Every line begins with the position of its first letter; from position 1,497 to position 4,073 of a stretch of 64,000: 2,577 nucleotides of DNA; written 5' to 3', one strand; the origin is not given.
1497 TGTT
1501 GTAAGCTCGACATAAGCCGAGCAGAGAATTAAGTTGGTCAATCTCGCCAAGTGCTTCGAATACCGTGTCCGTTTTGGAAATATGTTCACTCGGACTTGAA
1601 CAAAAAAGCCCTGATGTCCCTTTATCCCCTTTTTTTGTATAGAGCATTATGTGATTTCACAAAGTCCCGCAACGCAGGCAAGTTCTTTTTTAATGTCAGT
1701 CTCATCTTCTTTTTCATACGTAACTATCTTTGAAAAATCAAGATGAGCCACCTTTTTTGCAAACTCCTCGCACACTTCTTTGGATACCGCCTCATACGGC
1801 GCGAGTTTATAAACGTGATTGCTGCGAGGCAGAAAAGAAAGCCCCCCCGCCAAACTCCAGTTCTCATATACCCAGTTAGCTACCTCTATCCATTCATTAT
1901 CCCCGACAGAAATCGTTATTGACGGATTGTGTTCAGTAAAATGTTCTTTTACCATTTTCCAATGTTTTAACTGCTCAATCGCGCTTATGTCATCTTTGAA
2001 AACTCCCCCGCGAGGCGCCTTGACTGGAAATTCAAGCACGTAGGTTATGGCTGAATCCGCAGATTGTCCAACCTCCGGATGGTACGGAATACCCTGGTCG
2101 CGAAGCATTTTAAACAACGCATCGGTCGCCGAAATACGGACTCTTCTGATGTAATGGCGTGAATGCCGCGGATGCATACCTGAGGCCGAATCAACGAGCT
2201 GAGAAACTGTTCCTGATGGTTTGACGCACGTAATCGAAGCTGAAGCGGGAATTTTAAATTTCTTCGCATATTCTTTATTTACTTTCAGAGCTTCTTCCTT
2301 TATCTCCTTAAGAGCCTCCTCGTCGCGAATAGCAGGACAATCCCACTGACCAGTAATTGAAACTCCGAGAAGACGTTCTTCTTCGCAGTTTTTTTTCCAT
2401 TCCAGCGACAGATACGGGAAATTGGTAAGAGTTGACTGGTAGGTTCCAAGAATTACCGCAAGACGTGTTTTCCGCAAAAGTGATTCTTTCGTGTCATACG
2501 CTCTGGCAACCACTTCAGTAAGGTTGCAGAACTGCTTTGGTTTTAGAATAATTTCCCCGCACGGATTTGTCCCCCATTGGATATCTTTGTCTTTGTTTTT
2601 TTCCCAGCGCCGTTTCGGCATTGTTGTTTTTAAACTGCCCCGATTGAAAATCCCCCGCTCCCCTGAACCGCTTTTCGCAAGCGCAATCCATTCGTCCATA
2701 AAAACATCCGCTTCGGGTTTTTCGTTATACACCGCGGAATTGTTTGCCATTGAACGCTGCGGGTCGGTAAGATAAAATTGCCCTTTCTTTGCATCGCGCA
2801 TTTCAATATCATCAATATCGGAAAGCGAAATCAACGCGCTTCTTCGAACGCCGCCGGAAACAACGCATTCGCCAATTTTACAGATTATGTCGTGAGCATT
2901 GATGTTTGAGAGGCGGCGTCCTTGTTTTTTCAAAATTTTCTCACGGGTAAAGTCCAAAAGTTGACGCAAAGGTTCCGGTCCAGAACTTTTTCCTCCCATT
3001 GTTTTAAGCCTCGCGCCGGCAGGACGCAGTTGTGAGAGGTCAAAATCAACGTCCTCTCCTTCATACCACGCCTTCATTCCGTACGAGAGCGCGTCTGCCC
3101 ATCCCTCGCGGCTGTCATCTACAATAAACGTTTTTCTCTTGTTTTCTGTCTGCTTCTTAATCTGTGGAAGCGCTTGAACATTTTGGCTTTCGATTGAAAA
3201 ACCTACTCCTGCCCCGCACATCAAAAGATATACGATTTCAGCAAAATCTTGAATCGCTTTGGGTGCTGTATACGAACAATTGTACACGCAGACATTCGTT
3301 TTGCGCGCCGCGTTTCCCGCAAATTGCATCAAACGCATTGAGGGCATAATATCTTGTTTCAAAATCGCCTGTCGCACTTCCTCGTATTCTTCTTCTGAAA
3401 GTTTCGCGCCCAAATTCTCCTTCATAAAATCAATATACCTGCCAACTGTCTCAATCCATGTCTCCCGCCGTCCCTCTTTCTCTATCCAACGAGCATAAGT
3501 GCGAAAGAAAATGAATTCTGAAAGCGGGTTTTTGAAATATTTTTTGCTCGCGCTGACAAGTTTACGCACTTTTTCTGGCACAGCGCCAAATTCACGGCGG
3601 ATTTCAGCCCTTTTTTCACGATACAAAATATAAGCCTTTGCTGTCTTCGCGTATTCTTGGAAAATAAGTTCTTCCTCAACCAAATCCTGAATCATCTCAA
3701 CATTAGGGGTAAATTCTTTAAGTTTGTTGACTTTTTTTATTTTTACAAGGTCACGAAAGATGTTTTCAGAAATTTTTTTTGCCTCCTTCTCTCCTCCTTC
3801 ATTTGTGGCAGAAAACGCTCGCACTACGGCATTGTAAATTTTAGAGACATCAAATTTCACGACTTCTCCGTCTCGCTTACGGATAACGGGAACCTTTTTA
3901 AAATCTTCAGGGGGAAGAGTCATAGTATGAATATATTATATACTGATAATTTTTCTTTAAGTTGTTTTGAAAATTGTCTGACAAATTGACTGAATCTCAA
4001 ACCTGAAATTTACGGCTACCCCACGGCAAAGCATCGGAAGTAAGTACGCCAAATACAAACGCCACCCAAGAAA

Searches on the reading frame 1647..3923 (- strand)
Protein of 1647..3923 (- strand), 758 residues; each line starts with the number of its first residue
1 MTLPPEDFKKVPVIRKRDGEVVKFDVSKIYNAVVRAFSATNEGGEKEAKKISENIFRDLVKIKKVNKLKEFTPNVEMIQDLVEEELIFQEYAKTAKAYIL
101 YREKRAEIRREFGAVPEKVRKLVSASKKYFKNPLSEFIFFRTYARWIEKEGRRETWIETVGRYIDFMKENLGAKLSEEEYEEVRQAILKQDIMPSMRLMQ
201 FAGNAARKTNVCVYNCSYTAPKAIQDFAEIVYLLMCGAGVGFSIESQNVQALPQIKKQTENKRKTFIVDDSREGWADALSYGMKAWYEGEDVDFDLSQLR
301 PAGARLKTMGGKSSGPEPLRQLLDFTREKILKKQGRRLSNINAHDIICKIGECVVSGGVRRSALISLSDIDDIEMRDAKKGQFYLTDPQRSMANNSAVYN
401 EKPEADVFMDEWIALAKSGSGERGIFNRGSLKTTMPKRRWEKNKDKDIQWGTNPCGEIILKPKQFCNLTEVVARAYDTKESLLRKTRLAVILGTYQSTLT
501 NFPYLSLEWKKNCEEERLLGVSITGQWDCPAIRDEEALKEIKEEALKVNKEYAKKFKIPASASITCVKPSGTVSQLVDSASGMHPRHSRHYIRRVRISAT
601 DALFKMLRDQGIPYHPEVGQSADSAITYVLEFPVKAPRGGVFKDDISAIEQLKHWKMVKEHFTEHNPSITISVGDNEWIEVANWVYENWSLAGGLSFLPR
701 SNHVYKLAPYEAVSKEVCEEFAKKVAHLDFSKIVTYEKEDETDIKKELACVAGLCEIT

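Call 12: search_protein_families(library=pfam, proteins=[window:1647-3923:-])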
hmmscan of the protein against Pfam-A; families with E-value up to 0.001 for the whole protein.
window:1647-3923:- (758 aa): 4 families
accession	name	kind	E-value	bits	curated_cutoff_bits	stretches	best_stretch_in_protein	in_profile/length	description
PF03477.21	ATP-cone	-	6.1e-18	65.6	25.8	1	13-106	2-87/88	ATP cone domain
PF17975.6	RNR_Alpha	-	1.2e-10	42.2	26.4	1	122-183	9-68/101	Ribonucleotide reductase alpha domain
PF02867.20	Ribonuc_red_lgC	-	4.9e-08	32.5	23.9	0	420-477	183-238/523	Ribonucleotide reductase, barrel domain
PF21995.1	RNR-II_ins_dom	-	1.2e-07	32.3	27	1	254-323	25-100/107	B12-dependent ribonucleotide reductase, insertion domain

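Call 13: find_encoding_contigs(protein=window:1647-3923:-, flank=10000, max_places=4)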
Protein window:1647-3923:- (758 aa): 5 contigs read that carry it; 4 places shown.
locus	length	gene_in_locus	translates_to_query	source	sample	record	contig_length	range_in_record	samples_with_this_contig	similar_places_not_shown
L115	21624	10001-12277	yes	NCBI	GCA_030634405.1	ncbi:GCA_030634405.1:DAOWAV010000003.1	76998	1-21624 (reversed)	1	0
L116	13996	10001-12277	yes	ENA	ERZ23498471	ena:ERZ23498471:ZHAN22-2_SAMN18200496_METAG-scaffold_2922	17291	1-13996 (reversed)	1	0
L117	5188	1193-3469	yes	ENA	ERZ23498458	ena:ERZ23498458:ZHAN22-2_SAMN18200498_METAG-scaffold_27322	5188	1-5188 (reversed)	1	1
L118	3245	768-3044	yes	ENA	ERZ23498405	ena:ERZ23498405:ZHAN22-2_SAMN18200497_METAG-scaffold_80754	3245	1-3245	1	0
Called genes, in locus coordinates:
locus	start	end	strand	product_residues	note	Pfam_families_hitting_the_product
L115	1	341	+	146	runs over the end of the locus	PF03773:ArsP_1 (weak)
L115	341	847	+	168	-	PF03773:ArsP_1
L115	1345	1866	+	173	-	PF02627:CMD (faint)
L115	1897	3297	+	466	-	-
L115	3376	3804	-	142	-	-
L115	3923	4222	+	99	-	-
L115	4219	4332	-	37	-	-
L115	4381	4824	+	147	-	PF01894:YjbQ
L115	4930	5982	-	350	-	PF07907:YibE_F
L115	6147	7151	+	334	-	PF02557:VanY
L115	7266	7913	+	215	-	PF00156:Pribosyltran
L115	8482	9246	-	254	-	-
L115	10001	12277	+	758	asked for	PF03477:ATP-cone, PF02867:Ribonuc_red_lgC (faint), PF17975:RNR_Alpha, PF21995:RNR-II_ins_dom (weak)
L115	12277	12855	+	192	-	PF01923:Cob_adeno_trans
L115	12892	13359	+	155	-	PF01161:PBP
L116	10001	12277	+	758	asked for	PF03477:ATP-cone, PF02867:Ribonuc_red_lgC (faint), PF17975:RNR_Alpha, PF21995:RNR-II_ins_dom (weak)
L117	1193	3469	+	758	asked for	PF03477:ATP-cone, PF02867:Ribonuc_red_lgC (faint), PF17975:RNR_Alpha, PF21995:RNR-II_ins_dom (weak)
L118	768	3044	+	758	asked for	PF03477:ATP-cone, PF02867:Ribonuc_red_lgC (faint), PF17975:RNR_Alpha, PF21995:RNR-II_ins_dom (weak)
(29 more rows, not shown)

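Call 61: list_cluster_members(proteins=[window:1647-3923:-, window:57797-61465:-])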
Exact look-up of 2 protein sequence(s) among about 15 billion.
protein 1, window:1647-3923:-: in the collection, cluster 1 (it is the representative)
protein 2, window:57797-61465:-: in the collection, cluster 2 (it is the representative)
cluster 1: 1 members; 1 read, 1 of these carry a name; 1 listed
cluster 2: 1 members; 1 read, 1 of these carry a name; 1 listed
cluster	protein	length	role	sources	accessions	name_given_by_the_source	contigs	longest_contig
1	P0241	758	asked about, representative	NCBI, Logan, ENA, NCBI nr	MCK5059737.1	MAG: ribonucleoside-triphosphate reductase [Candidatus Pacebacteria bacterium] | ribonucleoside-triphosphate reductase [Candidatus Paceibacterota bacterium]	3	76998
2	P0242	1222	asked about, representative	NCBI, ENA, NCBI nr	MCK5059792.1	MAG: DNA-directed RNA polymerase subunit beta' [Candidatus Pacebacteria bacterium] | DNA-directed RNA polymerase subunit beta' [Candidatus Paceibacterota bacterium]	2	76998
